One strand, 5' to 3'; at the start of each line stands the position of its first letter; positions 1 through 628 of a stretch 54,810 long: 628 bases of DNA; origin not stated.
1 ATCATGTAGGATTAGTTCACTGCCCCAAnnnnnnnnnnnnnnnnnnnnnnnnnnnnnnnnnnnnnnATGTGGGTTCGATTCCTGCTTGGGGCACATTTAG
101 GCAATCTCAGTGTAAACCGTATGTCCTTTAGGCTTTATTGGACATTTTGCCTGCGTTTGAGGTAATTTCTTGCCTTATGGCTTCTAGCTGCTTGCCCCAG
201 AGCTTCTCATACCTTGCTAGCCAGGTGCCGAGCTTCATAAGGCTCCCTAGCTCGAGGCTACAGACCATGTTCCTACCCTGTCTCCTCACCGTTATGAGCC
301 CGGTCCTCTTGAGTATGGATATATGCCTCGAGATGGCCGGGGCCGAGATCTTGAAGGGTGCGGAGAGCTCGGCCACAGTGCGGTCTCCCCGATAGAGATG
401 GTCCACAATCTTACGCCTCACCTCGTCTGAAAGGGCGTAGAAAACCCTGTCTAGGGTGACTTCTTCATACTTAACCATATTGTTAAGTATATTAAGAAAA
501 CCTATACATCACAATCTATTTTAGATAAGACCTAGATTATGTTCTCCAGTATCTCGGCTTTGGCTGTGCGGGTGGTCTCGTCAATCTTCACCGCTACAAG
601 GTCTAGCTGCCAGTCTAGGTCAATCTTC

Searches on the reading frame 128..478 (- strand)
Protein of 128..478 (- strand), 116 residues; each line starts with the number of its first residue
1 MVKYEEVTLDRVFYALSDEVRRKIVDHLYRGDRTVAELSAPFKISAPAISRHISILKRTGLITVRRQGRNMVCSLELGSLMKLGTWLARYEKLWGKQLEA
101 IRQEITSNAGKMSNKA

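Call 30: find_encoding_contigs(protein=window:128-478:-, flank=10000, max_places=3)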
Protein window:128-478:- (116 aa): no gene with exactly this product is on record in the collection.
